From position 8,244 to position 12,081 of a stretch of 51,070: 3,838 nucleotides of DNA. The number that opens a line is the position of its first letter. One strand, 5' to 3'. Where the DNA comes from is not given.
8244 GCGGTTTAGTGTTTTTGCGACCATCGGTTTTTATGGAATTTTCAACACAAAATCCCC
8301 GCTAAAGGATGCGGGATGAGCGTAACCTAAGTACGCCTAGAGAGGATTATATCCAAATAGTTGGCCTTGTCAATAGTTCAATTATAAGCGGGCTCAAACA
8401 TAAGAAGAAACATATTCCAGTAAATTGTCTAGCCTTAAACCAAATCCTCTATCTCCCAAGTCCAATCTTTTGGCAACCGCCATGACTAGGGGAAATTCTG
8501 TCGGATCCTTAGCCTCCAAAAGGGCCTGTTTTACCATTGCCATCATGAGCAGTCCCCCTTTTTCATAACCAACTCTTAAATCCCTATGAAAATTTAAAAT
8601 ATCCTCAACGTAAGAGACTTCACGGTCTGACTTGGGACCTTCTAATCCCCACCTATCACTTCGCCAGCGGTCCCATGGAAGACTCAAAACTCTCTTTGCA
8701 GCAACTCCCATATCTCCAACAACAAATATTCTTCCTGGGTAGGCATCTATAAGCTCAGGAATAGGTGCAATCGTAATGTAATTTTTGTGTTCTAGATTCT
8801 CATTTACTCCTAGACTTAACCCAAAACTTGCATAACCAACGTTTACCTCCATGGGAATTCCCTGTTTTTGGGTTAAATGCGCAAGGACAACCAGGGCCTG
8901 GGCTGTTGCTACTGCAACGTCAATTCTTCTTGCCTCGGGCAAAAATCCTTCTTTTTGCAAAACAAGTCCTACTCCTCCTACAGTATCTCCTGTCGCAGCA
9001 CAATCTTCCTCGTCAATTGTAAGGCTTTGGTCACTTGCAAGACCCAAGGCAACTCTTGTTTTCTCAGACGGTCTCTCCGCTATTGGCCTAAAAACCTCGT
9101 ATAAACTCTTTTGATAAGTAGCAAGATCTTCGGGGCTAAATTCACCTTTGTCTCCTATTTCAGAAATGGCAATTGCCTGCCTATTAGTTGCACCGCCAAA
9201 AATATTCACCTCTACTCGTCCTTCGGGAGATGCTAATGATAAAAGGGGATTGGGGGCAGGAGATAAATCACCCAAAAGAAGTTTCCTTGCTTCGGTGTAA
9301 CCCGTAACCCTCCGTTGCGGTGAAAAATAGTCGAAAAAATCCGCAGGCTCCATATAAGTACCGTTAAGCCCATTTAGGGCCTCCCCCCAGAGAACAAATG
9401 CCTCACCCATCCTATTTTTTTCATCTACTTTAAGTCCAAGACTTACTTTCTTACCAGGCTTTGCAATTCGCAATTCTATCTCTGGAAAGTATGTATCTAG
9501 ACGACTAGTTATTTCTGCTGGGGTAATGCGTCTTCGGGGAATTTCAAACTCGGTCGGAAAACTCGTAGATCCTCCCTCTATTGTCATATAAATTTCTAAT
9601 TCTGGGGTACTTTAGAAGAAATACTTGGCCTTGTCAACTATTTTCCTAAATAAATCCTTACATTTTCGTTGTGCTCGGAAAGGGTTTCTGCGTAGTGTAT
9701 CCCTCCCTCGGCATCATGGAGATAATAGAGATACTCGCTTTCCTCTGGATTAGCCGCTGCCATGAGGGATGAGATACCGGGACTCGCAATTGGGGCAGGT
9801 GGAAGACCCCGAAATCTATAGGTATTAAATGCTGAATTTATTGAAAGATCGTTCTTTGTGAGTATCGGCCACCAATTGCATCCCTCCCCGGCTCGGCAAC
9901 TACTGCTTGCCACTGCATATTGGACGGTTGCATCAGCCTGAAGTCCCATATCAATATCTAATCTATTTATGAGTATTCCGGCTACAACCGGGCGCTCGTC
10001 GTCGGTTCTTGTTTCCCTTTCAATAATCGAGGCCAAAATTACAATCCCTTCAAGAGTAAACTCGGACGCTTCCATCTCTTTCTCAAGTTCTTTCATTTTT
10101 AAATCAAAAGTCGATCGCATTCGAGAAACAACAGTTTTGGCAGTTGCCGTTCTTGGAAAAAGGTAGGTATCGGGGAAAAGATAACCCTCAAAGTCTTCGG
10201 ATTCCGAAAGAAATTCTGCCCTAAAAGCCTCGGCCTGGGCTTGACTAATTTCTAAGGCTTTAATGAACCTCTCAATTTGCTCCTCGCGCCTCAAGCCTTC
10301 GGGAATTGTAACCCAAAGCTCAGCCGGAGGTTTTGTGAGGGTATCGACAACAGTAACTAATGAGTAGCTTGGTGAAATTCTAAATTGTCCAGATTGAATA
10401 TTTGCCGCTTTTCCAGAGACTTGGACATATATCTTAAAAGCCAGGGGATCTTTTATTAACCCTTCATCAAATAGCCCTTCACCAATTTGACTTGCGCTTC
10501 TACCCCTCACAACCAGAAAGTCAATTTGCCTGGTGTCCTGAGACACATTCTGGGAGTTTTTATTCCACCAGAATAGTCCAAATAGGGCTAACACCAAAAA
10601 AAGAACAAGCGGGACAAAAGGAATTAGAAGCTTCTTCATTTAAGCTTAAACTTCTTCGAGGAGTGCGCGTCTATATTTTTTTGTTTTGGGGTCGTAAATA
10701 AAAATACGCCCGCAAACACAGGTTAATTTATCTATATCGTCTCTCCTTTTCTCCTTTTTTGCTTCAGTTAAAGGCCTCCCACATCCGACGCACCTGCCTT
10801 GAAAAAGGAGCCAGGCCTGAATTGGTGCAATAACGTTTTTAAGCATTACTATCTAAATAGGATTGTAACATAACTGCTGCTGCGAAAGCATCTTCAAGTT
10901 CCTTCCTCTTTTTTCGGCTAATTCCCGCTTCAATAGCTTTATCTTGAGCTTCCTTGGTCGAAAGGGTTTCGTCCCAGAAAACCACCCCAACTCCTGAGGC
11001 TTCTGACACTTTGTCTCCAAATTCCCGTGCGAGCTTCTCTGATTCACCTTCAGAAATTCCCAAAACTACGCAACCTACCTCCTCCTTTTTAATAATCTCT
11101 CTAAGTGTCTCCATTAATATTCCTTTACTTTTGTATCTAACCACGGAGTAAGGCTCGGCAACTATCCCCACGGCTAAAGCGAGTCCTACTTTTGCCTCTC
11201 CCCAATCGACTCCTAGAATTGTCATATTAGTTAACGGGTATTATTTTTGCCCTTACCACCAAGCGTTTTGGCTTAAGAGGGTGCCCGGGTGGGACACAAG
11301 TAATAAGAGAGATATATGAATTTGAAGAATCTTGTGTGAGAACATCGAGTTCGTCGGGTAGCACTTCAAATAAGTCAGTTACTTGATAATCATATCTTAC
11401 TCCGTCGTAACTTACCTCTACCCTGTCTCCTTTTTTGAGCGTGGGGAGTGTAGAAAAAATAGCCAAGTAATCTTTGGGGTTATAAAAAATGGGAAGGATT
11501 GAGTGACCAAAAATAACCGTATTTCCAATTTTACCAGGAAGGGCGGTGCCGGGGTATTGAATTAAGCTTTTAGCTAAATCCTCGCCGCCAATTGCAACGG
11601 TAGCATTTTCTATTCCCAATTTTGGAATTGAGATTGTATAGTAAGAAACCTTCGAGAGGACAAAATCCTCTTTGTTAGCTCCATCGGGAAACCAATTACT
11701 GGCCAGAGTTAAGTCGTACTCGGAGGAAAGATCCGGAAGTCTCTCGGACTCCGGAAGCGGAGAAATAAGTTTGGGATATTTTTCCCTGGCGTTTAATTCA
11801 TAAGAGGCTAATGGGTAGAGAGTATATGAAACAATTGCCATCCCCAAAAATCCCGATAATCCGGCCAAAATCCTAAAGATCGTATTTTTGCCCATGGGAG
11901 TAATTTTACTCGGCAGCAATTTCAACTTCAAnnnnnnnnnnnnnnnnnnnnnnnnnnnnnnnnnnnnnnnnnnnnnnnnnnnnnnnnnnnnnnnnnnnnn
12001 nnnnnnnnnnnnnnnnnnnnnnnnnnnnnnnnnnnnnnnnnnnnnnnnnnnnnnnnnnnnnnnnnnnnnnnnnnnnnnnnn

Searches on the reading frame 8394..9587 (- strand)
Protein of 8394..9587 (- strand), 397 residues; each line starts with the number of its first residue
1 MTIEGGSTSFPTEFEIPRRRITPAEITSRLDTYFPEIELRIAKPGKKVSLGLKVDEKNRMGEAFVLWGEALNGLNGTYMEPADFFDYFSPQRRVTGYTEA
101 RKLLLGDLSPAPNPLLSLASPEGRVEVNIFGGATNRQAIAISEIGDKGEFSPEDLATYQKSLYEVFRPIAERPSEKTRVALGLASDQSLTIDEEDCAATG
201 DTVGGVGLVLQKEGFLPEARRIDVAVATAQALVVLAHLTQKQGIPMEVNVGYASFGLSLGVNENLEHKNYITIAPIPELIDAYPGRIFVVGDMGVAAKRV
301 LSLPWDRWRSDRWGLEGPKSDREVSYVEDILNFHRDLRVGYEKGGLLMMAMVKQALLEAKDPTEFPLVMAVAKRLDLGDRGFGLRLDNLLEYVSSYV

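Call 6: search_protein_families(library=pfam, proteins=[window:8394-9587:-], max_evalue=0.1)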
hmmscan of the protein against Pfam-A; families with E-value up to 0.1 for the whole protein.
window:8394-9587:- (397 aa): 0 families

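Call 52: search_protein_families(library=ncbifam, proteins=[window:8394-9587:-], max_evalue=0.01)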
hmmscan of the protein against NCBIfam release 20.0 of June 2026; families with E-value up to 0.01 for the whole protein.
window:8394-9587:- (397 aa): 0 families

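Call 71: search_solved_structures(query=window:8394-9587:-, max_evalue=10)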
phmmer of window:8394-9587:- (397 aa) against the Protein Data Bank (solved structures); distinct sequences matched with E-value up to 10: 1.
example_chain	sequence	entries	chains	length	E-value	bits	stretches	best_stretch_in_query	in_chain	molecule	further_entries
9yy9_A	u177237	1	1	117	1.7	10.6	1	117-180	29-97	Macrophage migration inhibitory factor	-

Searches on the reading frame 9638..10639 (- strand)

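Call 6: search_protein_families(library=pfam, proteins=[window:9638-10639:-], max_evalue=0.1)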
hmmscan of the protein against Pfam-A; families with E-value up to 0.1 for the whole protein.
window:9638-10639:- (333 aa): 1 family
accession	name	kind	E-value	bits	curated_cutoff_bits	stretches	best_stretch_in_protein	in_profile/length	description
PF02618.21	YceG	-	3.3e-77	260.1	32.4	1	43-328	3-274/275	YceG-like family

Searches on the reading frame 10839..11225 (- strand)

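Call 6: search_protein_families(library=pfam, proteins=[window:10839-11225:-], max_evalue=0.1)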
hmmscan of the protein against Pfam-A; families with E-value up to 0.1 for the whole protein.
window:10839-11225:- (128 aa): 2 families
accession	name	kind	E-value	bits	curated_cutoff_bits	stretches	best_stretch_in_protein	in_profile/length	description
PF03652.20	RuvX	-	1.7e-27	96.8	29.2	1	1-126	1-134/134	Holliday junction resolvase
PF02589.21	LUD_dom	-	0.025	14.7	22.6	1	27-117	14-85/189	LUD domain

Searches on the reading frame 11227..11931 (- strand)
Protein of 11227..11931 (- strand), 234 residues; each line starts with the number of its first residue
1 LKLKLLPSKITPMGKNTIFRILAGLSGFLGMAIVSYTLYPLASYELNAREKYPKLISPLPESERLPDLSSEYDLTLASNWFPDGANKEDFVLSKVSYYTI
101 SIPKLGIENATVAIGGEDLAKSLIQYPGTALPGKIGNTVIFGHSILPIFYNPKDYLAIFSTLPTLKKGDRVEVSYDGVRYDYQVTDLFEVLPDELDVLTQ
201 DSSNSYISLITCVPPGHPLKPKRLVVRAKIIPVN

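Call 6: search_protein_families(library=pfam, proteins=[window:11227-11931:-], max_evalue=0.1)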
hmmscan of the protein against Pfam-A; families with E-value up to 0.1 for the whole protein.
window:11227-11931:- (234 aa): 1 family
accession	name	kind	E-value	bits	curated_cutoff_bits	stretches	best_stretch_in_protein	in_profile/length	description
PF04203.18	Sortase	-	1.3e-23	83.5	26.6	1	100-229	1-123/125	Sortase domain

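Call 52: search_protein_families(library=ncbifam, proteins=[window:11227-11931:-], max_evalue=0.01)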
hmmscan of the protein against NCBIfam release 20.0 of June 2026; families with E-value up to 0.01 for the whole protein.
window:11227-11931:- (234 aa): 7 families
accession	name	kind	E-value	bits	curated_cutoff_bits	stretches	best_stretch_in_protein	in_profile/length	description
TIGR01076.1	sortase_fam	subfamily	7.6e-15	54.9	39.35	1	100-232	3-129/136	sortase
NF033745.1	class_C_sortase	subfamily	9.4e-14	51.7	160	1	100-229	96-219/220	class C sortase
NF033747.1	class_E_sortase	subfamily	6.8e-10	39.1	160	1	96-229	70-204/211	class E sortase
NF058671.1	sortase_SrtD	exception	1.4e-09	37.9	140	1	99-215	66-171/187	class D sortase, LPxTATN-specific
NF033746.1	class_D_sortase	subfamily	5.4e-09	36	165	1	99-229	12-132/135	class D sortase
NF033748.1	class_F_sortase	subfamily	2.4e-06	27.2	166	1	126-212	50-133/155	class F sortase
TIGR03784.1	marine_sortase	equivalog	0.00028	20.5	158.25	1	116-216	71-160/174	class GN sortase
